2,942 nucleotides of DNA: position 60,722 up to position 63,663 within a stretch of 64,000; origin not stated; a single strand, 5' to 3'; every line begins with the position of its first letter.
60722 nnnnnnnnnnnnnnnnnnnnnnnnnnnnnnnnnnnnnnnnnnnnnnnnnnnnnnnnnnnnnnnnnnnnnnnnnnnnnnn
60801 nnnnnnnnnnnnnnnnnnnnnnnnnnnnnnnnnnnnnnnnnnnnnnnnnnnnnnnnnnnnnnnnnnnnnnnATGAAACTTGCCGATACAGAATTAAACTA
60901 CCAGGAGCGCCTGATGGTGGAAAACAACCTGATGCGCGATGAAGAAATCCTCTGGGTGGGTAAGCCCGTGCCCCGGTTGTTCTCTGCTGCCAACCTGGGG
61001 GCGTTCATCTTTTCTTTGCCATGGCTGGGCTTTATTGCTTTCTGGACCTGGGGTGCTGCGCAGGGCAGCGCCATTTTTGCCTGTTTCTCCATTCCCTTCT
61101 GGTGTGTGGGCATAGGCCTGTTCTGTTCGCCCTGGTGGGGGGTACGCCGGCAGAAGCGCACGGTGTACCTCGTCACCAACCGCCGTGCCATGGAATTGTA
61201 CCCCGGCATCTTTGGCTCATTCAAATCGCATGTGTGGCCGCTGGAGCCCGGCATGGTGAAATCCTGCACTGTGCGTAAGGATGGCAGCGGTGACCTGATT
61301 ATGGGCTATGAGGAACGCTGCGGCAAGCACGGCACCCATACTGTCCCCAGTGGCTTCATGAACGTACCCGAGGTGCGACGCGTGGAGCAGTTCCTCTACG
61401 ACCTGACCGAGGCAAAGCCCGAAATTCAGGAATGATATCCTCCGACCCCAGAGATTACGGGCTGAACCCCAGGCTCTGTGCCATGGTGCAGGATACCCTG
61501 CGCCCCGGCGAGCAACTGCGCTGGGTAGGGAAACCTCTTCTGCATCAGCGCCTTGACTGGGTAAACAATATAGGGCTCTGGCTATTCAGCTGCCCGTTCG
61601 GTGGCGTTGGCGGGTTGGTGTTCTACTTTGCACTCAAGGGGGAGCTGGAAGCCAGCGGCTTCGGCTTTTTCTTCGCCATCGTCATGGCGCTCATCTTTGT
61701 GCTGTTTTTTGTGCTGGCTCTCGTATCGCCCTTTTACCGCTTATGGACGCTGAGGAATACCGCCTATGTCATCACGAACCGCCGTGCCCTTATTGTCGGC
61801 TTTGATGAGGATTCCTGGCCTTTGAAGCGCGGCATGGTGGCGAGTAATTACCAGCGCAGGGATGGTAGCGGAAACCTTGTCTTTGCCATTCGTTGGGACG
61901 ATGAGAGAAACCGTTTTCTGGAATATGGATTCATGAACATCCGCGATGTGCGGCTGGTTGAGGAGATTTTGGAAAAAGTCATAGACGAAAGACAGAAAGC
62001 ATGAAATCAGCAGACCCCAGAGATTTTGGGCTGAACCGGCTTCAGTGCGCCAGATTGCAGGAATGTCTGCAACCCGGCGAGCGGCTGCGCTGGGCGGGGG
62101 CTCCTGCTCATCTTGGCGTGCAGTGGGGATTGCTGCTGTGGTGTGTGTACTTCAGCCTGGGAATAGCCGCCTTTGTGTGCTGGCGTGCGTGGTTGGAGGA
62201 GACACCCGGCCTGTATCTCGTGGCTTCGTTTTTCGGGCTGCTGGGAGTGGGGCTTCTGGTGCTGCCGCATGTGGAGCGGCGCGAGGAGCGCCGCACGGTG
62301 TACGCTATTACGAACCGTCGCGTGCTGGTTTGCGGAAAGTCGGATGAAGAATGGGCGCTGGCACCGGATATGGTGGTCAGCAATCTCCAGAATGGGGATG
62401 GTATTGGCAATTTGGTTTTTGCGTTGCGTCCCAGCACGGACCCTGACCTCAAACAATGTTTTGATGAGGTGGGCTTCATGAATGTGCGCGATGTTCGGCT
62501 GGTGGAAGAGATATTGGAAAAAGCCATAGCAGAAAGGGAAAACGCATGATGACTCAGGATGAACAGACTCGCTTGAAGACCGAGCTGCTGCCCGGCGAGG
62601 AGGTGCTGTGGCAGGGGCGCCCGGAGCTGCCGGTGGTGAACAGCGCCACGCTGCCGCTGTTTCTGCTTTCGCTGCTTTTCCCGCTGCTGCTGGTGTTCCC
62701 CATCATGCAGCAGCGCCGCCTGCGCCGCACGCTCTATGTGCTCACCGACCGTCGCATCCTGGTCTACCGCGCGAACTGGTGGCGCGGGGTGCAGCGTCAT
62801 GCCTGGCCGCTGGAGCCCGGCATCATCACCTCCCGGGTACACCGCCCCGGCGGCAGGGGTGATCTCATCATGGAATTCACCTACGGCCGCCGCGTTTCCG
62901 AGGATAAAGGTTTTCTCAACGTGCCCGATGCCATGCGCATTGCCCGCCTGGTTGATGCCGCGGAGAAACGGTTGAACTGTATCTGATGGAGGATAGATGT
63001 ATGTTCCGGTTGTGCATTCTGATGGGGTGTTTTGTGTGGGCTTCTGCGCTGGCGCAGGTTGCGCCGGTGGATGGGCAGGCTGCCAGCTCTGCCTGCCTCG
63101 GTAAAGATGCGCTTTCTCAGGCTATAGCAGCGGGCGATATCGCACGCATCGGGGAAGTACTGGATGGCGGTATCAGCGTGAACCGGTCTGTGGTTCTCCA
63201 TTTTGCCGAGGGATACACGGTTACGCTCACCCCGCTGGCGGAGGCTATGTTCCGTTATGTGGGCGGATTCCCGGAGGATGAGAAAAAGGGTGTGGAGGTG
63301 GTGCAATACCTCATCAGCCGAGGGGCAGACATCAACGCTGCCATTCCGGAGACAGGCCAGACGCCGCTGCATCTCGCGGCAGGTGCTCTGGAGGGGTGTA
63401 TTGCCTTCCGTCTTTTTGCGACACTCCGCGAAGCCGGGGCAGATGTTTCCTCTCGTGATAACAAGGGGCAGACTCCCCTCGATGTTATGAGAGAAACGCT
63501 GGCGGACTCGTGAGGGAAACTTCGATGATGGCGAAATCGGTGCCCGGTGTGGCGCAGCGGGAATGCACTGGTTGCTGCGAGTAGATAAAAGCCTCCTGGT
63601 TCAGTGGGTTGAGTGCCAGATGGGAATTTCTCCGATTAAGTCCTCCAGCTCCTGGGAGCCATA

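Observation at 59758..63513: Translationally coupled array of six diverged PH-like membrane paralogues ending in a secreted ankyrin protein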

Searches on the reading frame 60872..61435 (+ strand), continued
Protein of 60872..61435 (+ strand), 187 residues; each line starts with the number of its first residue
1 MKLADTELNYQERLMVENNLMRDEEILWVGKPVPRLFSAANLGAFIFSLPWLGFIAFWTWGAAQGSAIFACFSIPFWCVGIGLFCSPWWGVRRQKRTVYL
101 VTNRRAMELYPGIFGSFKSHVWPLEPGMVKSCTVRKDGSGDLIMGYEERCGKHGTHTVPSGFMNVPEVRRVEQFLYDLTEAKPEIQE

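Call 84: find_homologous_proteins(query=L022:7001-7816:+, max_evalue=1e-10)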
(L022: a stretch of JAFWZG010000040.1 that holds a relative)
Query L022:7001-7816:+ (272 aa): 18 proteins with E <= 1e-10 among 2357 candidates.
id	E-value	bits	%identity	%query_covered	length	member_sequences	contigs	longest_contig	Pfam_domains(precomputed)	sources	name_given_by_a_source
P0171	2.3e-162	557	89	100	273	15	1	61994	-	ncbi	-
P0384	1.3e-66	243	52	83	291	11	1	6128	-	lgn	-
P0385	7.2e-62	227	50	87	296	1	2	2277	-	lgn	-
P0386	7.8e-61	224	45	99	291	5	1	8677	-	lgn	-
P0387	1.0e-57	214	44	99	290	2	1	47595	-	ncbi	-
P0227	5.7e-57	211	47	87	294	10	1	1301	-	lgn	-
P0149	4.4e-54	202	44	86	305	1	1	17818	-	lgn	-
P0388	4.4e-51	192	41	98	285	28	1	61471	-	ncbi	-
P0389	5.7e-51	191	41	98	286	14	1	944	-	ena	-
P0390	2.6e-50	189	41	98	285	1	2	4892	-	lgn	-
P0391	4.5e-50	189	40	98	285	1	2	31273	-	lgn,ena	-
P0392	3.0e-49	186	46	80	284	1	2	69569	-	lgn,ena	-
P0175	8.6e-49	184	46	76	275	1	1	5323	-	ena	-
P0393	1.0e-48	184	46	80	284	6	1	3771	-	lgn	-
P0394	2.1e-48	183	44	80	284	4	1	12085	-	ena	-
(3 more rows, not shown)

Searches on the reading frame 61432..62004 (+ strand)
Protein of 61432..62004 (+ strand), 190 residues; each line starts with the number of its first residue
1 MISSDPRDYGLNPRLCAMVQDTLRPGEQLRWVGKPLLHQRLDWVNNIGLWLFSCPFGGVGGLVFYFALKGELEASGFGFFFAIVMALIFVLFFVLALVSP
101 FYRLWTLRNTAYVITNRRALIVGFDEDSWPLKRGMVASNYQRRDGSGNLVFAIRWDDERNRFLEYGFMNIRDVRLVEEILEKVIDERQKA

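Call 3: search_protein_families(library=pfam, proteins=[window:61432-62004:+], max_evalue=1)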
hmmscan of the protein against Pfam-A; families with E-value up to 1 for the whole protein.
window:61432-62004:+ (190 aa): 1 family
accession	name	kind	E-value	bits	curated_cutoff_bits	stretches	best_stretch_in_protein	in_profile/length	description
PF12698.13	ABC2_membrane_3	-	0.06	12.9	31.6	1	47-114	244-311/347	ABC-2 family transporter protein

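Call 6: search_protein_families(library=ncbifam, proteins=[window:61432-62004:+], max_evalue=1)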
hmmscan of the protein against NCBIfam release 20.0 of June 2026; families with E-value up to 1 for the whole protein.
window:61432-62004:+ (190 aa): 0 families

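Call 51: search_protein_families(library=padloc, proteins=[window:61432-62004:+], max_evalue=0.1)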
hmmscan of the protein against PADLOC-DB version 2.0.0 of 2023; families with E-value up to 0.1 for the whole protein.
window:61432-62004:+ (190 aa): 0 families

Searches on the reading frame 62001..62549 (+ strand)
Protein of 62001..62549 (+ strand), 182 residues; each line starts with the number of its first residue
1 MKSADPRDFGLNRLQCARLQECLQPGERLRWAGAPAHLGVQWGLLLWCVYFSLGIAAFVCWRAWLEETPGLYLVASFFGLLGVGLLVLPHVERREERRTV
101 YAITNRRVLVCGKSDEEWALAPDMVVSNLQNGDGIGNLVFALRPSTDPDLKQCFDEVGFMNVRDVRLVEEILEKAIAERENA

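Call 3: search_protein_families(library=pfam, proteins=[window:62001-62549:+], max_evalue=1)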
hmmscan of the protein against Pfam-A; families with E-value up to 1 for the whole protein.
window:62001-62549:+ (182 aa): 0 families

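Call 6: search_protein_families(library=ncbifam, proteins=[window:62001-62549:+], max_evalue=1)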
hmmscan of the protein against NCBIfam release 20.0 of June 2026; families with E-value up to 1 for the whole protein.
window:62001-62549:+ (182 aa): 1 family
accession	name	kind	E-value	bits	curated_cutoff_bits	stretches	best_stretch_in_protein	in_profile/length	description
NF040894.1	puhB_PGC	equivalog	4.9e-06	26.5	110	1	18-110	11-108/176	photosynthetic complex putative assembly protein PuhB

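Call 51: search_protein_families(library=padloc, proteins=[window:62001-62549:+], max_evalue=0.1)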
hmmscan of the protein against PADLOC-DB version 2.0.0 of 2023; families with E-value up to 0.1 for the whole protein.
window:62001-62549:+ (182 aa): 0 families

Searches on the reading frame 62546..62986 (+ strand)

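Call 3: search_protein_families(library=pfam, proteins=[window:62546-62986:+], max_evalue=1)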
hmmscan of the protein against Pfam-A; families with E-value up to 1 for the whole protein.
window:62546-62986:+ (146 aa): 1 family
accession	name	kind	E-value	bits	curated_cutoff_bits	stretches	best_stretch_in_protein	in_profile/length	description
PF03703.20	bPH_2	-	0.26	12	22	0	96-135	40-77/78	Bacterial PH domain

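Call 6: search_protein_families(library=ncbifam, proteins=[window:62546-62986:+], max_evalue=1)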
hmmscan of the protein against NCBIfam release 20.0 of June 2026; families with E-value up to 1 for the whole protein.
window:62546-62986:+ (146 aa): 1 family
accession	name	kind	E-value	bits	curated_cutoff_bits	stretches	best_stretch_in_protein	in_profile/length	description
NF040894.1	puhB_PGC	equivalog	0.00032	20.6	110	1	9-55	11-57/176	photosynthetic complex putative assembly protein PuhB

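Call 51: search_protein_families(library=padloc, proteins=[window:62546-62986:+], max_evalue=0.1)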
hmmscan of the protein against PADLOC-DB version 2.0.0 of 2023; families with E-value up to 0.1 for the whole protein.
window:62546-62986:+ (146 aa): 0 families

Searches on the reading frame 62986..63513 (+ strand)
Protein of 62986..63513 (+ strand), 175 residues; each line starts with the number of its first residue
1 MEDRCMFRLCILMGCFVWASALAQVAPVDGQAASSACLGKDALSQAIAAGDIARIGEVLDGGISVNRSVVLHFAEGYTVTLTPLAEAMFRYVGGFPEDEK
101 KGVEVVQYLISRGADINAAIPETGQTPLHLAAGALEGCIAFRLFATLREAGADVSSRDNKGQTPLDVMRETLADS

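Call 3: search_protein_families(library=pfam, proteins=[window:62986-63513:+], max_evalue=1)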
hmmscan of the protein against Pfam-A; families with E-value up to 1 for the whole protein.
window:62986-63513:+ (175 aa): 5 families
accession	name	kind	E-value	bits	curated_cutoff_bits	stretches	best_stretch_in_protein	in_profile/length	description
PF00023.36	Ank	-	2.3e-09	37.4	21.1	2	124-159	2-33/33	Ankyrin repeat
PF13637.12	Ank_4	-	3.2e-09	37.2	22.7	1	103-132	10-38/50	Ankyrin repeats (many copies)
PF12796.13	Ank_2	-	1.6e-06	29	27.3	1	103-165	10-64/90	Ankyrin repeats (3 copies)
PF13606.12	Ank_3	-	3.7e-05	24.2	22.3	0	103-118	15-30/30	Ankyrin repeat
PF13857.12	Ank_5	-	0.00034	21.4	27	1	109-167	1-55/56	Ankyrin repeats (many copies)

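Call 6: search_protein_families(library=ncbifam, proteins=[window:62986-63513:+], max_evalue=1)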
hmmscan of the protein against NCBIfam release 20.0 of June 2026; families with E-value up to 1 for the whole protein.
window:62986-63513:+ (175 aa): 7 families
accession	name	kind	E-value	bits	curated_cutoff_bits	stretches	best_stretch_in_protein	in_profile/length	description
NF043019.1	T4SS_AnkC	equivalog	6.7e-05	21.9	450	1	39-139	127-221/459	Dot/Icm T4SS effector AnkC/LegA12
NF041931.2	MzaA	equivalog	0.0034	16.2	800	1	104-169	16-76/726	MZA anti-phage system associated sigma-70 family RNA polymerase sigma factor MzaA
NF043022.1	T4SS_AnkG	equivalog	0.0097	14.7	500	1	105-167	380-442/455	Dot/Icm T4SS effector AnkG/AnkZ/LegA7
NF043029.1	T4SS_AnkY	equivalog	0.011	14.2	600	1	101-168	469-531/543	Dot/Icm T4SS effector AnkY/LegA9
NF043028.1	T4SS_AnkX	equivalog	0.051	11.7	1400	1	104-168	562-622/938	Dot/Icm T4SS effector AnkN/AnkX/LegA8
NF038106.1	gamma_NF038106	equivalog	0.087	13.1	50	1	143-170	51-78/93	PA4642 family protein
NF043024.1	T4SS_AnkI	equivalog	0.29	9.8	550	1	103-132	254-283/439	Dot/Icm T4SS effector AnkI/LegAS4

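Call 51: search_protein_families(library=padloc, proteins=[window:62986-63513:+], max_evalue=0.1)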
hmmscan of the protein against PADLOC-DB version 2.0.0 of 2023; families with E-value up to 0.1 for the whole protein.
window:62986-63513:+ (175 aa): 1 family
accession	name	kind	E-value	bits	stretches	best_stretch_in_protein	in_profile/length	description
PDLC04783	PDC-M72A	-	7.8e-05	20.1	1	104-165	81-137/392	-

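Call 80: find_encoding_contigs(protein=window:62986-63513:+, flank=10000, max_places=3)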
Protein window:62986-63513:+ (175 aa): no gene with exactly this product is on record in the collection.
